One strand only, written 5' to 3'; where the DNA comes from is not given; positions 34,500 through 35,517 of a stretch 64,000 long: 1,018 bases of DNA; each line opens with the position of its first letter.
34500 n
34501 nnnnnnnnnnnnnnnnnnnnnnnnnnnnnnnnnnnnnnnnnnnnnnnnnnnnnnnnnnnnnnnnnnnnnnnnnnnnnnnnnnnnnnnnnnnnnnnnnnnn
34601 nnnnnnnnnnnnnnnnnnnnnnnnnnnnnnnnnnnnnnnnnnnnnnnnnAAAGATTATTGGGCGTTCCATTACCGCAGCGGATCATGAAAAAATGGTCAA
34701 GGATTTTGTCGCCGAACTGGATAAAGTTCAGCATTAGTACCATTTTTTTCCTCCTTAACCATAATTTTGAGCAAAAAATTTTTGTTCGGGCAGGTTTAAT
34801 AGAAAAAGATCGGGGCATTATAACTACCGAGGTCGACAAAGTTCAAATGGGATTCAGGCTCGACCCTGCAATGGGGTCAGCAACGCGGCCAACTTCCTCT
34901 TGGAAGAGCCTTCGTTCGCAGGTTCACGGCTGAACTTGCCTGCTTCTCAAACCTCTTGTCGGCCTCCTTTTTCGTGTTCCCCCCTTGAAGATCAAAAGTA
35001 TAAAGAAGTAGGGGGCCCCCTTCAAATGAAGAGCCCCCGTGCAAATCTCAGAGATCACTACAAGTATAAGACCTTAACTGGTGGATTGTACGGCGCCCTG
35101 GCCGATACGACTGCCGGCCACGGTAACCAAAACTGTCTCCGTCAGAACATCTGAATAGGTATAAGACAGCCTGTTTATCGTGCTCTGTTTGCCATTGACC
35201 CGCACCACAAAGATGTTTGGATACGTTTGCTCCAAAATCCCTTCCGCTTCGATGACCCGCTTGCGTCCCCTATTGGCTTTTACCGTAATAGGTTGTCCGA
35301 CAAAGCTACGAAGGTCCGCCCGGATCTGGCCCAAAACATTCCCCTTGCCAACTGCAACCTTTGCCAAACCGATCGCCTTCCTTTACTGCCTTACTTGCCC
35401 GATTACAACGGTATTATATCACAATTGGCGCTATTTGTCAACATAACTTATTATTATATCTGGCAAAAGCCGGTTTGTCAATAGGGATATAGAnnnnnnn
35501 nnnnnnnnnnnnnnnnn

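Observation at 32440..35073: ATP synthase operon stops after the Fo genes: atpZ-like, atpI, atpB, atpE, atpF with no atpHAGDC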

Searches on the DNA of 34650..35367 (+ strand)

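Call 19: search_rna_families(source=window, start=34650, end=35150, threshold=evalue, max_evalue=10, show_alignments=4)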
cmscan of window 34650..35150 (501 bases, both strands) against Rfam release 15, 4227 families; matches with E-value up to 10: 2.
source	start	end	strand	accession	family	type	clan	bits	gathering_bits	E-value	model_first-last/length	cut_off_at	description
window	34691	34762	-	RF01169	SNORD112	Gene; snRNA; snoRNA; CD-box;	CL00069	17.6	58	1.1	1-77/77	no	Small nucleolar RNA SNORD112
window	34741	34786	-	RF02980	freshwater-2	Cis-reg;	-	16.8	49.9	4.6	1-84/84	no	freshwater-2 RNA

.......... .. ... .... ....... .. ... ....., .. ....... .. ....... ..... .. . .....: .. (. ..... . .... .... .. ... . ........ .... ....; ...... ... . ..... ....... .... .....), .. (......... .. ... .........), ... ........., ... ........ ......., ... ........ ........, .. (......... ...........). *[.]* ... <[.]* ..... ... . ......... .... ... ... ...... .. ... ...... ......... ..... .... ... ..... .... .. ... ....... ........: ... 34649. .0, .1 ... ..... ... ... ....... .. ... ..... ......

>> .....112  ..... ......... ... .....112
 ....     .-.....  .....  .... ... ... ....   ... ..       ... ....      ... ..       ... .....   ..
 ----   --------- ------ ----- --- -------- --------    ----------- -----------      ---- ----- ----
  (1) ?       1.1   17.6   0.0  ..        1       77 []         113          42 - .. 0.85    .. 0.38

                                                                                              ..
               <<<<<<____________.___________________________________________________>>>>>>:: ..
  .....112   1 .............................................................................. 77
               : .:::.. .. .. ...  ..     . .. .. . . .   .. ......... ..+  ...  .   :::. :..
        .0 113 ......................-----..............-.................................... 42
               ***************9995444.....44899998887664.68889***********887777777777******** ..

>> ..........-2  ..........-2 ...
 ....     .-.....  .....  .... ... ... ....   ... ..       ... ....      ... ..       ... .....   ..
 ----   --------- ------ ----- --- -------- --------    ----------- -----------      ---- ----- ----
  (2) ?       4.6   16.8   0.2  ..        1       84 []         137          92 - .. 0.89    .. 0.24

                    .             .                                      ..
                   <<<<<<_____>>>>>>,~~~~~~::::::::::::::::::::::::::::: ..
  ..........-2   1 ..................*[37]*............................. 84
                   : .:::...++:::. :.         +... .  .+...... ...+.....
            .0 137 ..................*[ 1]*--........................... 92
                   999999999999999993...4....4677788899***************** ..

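Call 54: build_rna_model(alignment_id=A2)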
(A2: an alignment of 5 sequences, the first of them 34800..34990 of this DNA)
Model R1 built from alignment A2 (5 sequences, 203 columns); structure: RNAalifold consensus.
model positions 196; base pairs 59; branch points 2; effective number of sequences 0.78; information 0.591 bits per position. Calibrated on 0.2 Mb of random sequence (short: E-values are rough).
structure used (alignment columns):
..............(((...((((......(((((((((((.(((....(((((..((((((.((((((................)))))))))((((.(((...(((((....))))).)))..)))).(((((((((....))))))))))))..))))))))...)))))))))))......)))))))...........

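Call 56: search_with_rna_model(model_id=R1, sources=[window, L003, L008, L009, L010, L018, L019, L021, L023, L025, L026, L027, L042, L044, L045, L046, L047, L048, L049, L011, L012, L013, L014, L015, L016, L017], max_evalue=10)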
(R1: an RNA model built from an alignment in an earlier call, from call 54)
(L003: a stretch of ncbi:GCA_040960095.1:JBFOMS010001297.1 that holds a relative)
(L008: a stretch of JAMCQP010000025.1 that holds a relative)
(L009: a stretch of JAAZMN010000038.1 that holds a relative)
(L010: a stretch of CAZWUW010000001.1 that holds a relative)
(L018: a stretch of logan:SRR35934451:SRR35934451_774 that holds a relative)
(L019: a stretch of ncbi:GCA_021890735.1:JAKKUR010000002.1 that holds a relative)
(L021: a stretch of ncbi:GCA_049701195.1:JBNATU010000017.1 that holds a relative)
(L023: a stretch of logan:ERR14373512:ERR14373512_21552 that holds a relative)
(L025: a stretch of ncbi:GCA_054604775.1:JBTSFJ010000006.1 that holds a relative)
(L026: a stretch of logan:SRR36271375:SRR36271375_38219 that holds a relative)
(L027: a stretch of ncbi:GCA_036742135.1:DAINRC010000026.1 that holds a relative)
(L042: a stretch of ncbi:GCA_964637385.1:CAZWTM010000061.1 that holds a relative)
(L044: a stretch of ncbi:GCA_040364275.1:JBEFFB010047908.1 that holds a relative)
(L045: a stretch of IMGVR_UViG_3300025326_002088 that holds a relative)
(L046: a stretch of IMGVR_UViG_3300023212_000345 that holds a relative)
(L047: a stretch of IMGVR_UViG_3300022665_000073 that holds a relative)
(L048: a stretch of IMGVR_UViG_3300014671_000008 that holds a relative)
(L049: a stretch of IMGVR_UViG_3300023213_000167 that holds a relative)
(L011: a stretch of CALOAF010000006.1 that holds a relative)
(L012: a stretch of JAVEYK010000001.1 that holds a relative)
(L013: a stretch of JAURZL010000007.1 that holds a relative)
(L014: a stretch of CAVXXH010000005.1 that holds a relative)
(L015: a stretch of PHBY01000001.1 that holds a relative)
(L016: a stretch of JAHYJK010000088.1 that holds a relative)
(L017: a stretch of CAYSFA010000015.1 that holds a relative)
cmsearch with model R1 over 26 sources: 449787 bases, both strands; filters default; matches with E-value up to 10: 7.
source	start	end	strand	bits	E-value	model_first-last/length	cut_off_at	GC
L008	5480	5675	+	244.7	1.8e-69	1-196/196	no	0.48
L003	10891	11086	+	243.5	4.1e-69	1-196/196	no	0.47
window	34800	34985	+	207.9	1.2e-58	1-196/196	no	0.53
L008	5490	5681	-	19.5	0.0028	1-196/196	no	0.49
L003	10910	11078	-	19.4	0.003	19-187/196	no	0.49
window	51203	51226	-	9.7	2.2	98-121/196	no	0.71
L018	3465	3503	-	8.3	5.5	1-196/196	no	0.49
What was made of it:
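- Closest known: Bacillota MAG AS23ysBPME_69. Different: The neighbours are different (an SNF2 helicase), the Fo proteins are distant (AtpB 42%), and the covariance model finds no RNA element there (call 56).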

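Call 59: search_with_rna_model(model_id=R1, sources=[L050, L051], max_evalue=10, filters=off, show_alignments=2)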
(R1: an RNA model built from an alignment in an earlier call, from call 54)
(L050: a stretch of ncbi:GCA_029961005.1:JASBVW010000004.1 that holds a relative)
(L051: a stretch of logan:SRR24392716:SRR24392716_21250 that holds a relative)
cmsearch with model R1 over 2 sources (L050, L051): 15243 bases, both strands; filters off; matches with E-value up to 10: 29.
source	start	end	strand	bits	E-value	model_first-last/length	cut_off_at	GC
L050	10275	10453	-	34.1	5e-09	1-196/196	no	0.55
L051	422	600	-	34.1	5e-09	1-196/196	no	0.55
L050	4534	4620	+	10.9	0.033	1-196/196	no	0.67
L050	4712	4800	+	7.5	0.31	1-196/196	no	0.64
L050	10323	10341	+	5.9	0.93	130-149/196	no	0.63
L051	470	488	+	5.9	0.93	130-149/196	no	0.63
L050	3093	3127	+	5.3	1.4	1-196/196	no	0.4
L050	12387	12443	-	4.8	2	1-196/196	no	0.51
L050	11125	11173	+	4.8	2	1-196/196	no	0.57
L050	9938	9982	-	4.4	2.6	1-196/196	no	0.31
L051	85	129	-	4.4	2.6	1-196/196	no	0.31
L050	722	804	-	4.3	2.9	1-196/196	no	0.57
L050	11242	11317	+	4.1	3.2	1-196/196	no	0.53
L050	11464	11517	+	4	3.4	1-196/196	no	0.5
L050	5172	5272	+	4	3.5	1-196/196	no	0.57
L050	12275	12294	-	3.8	3.9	130-149/196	no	0.75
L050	7647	7676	+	3.8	4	1-196/196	no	0.5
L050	9692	9711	-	3.6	4.6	130-149/196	no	0.65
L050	11002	11059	-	3.5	4.9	1-196/196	no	0.6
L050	8031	8091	-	3.4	5.2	1-196/196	no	0.69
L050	6396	6472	+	3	6.7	1-196/196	no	0.56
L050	4067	4113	+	3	6.7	1-196/196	no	0.6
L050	13685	13752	+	3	6.8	1-196/196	no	0.57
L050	6926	6962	+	2.8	7.6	1-196/196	no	0.51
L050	10927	10991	+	2.7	8.3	1-196/196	no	0.45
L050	10070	10093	+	2.7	8.5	98-121/196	no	0.75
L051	217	240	+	2.7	8.5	98-121/196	no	0.75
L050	183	217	-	2.6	9.1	1-196/196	no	0.57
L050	902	961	-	2.5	9.4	1-196/196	no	0.53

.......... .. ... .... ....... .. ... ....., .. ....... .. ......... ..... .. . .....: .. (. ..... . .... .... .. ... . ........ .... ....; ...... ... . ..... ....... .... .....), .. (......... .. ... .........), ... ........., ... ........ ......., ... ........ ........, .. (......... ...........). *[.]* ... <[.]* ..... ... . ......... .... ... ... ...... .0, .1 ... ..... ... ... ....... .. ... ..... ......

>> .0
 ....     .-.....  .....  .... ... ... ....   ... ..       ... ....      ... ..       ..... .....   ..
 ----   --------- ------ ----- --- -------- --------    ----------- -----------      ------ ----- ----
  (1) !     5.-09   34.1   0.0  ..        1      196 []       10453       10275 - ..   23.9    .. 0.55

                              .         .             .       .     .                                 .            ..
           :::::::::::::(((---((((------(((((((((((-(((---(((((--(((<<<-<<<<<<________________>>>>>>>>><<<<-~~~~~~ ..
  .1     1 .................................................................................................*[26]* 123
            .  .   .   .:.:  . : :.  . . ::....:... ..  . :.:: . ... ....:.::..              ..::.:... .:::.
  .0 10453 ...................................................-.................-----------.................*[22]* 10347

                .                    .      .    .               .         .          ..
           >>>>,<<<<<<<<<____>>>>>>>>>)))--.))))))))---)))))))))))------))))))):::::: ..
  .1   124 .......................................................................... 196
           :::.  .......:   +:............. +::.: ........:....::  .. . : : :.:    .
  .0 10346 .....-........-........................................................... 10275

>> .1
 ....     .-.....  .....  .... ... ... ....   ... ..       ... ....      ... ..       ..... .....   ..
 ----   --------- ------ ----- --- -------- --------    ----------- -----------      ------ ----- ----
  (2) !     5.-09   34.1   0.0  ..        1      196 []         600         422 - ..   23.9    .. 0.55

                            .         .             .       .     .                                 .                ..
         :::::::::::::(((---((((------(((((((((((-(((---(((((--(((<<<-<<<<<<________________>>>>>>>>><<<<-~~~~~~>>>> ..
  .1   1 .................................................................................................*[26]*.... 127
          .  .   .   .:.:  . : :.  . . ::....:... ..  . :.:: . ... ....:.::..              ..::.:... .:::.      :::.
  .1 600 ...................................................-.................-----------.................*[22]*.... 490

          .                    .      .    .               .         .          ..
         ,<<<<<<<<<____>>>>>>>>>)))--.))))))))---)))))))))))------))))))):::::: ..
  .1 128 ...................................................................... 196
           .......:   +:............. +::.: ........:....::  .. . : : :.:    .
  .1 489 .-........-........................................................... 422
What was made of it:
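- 34812..34983 (+): Conserved structured RNA element. It has an outer stem P0. Stem P1 (34829-34839 with 34956-34966) and stems P2 and P3 enclose a four-way junction with three hairpins. A U-rich tract at 34967-34973 follows P1. Homologue: covariance model hit in L050 directly after atpF, 34 bits, E=5e-9 (call 59).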

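Call 62: search_with_rna_model(model_id=R1, sources=[L052, L053], max_evalue=10, filters=off, show_alignments=1)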
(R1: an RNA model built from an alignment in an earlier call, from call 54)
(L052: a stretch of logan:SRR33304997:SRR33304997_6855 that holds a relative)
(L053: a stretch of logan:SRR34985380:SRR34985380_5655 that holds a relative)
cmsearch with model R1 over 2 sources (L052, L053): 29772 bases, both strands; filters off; matches with E-value up to 10: 66.
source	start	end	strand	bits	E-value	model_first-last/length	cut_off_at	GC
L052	12577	12627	-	10.1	0.1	1-196/196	no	0.45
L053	12577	12627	-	10.1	0.1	1-196/196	no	0.45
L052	4549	4611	-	9.6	0.15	1-196/196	no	0.41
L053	4549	4611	-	9.6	0.15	1-196/196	no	0.41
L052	3499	3572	-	8.9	0.24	1-196/196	no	0.46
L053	3499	3572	-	8.9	0.24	1-196/196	no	0.46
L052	3998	4090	-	7.6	0.61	1-196/196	no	0.47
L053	3998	4090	-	7.6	0.61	1-196/196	no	0.47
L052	3311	3375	-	7.4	0.65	1-196/196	no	0.46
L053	3311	3375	-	7.4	0.65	1-196/196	no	0.46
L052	11346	11423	+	7.3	0.74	1-196/196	no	0.38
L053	11346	11423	+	7.3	0.74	1-196/196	no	0.38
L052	6177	6226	+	7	0.85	1-196/196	no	0.4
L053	6177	6226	+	7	0.85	1-196/196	no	0.4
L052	8056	8121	-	6.5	1.2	1-196/196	no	0.55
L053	8056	8121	-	6.5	1.2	1-196/196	no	0.55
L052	8579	8663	+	6.4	1.3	1-196/196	no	0.42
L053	8579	8663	+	6.4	1.3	1-196/196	no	0.42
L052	2802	2888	-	6.1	1.6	1-196/196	no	0.49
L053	2802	2888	-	6.1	1.6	1-196/196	no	0.49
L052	3285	3344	+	6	1.8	1-196/196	no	0.45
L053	3285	3344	+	6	1.8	1-196/196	no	0.45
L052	3408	3434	+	5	3.4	1-196/196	no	0.33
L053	3408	3434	+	5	3.4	1-196/196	no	0.33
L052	7642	7678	+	5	3.5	1-196/196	no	0.46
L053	7642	7678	+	5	3.5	1-196/196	no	0.46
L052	1882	2000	+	4.9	3.6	1-196/196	no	0.55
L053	1883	2001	+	4.9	3.6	1-196/196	no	0.55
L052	11788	11807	-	4.8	3.8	1-196/196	no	0.3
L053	11788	11807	-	4.8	3.8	1-196/196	no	0.3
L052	2717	2756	-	4.7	4.2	1-196/196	no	0.5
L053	2717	2756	-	4.7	4.2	1-196/196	no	0.5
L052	7854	7934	-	4.6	4.4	1-196/196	no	0.44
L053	7854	7934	-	4.6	4.4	1-196/196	no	0.44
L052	10925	11014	-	4.4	5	1-196/196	no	0.49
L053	10925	11014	-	4.4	5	1-196/196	no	0.49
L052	13663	13737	-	4.3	5.3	1-196/196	no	0.51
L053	13663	13737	-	4.3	5.3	1-196/196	no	0.51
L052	11262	11312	-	4.2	5.8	1-196/196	no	0.41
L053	11262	11312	-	4.2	5.8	1-196/196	no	0.41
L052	14859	14886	-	4.1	6.1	1-196/196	no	0.46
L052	10384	10431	+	4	6.8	1-196/196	no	0.33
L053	10384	10431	+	4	6.8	1-196/196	no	0.33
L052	74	116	-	4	6.9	1-196/196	no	0.4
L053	77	119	-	4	6.9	1-196/196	no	0.4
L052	14594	14662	-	3.9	7.3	1-196/196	no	0.46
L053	14594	14662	-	3.9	7.3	1-196/196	no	0.46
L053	2546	2600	-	3.8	7.6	1-196/196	no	0.51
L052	903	956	+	3.8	7.6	1-196/196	no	0.44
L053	906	959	+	3.8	7.6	1-196/196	no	0.44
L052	5230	5343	+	3.8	7.8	1-196/196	no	0.49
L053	5230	5343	+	3.8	7.8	1-196/196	no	0.49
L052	14087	14140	+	3.8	7.9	1-196/196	no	0.46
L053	14087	14140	+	3.8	7.9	1-196/196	no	0.46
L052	13421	13453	-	3.7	8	1-196/196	no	0.45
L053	13421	13453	-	3.7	8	1-196/196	no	0.45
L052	2545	2600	-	3.7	8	1-196/196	no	0.52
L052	721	759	-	3.7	8.1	1-196/196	no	0.41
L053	724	762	-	3.7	8.1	1-196/196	no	0.41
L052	1119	1200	-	3.7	8.4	1-196/196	no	0.54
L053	1122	1203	-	3.7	8.4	1-196/196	no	0.54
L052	9434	9478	+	3.6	8.6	1-196/196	no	0.6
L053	9434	9478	+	3.6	8.6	1-196/196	no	0.6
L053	12355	12448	+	3.4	9.9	1-196/196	no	0.44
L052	10990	11062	+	3.4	9.9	1-196/196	no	0.42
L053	10990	11062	+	3.4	9.9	1-196/196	no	0.42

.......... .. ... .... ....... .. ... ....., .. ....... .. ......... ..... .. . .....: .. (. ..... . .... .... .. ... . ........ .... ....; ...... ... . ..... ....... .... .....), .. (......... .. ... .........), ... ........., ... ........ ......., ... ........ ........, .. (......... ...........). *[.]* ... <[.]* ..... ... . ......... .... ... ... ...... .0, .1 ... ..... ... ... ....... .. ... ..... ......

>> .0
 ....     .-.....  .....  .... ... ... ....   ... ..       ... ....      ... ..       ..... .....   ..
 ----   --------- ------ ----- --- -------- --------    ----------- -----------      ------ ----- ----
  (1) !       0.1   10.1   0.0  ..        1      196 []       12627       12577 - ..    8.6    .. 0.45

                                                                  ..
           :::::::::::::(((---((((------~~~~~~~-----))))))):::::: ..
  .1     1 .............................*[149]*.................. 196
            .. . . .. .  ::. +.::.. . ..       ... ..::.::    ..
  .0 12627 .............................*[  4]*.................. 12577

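Call 65: search_with_rna_model(model_id=R1, sources=[window, L001, L003, L007, L008, L050], max_evalue=0.000001, make_alignment=true)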
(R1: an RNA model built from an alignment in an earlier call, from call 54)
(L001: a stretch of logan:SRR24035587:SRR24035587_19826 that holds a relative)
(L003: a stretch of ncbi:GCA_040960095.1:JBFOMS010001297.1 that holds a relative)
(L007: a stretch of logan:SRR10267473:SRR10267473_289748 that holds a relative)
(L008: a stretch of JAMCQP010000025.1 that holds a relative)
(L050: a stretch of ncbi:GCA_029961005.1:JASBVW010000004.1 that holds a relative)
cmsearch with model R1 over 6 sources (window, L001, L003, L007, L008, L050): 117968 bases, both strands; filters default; matches with E-value up to 0.000001: 6.
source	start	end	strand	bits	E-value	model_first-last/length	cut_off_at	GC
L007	1591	1786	+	245.2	3.4e-70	1-196/196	no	0.47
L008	5480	5675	+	244.7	4.6e-70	1-196/196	no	0.48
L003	10891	11086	+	243.5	1.1e-69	1-196/196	no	0.47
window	34800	34985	+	207.9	3e-59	1-196/196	no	0.53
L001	3912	4097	+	207.9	3e-59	1-196/196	no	0.53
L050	10275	10453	-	34.1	3.8e-08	1-196/196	no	0.55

Alignment A3: 6 matches aligned to the model, 222 columns, each read 5' to 3' on its own strand. Consensus structure (alignment columns), stored with it:
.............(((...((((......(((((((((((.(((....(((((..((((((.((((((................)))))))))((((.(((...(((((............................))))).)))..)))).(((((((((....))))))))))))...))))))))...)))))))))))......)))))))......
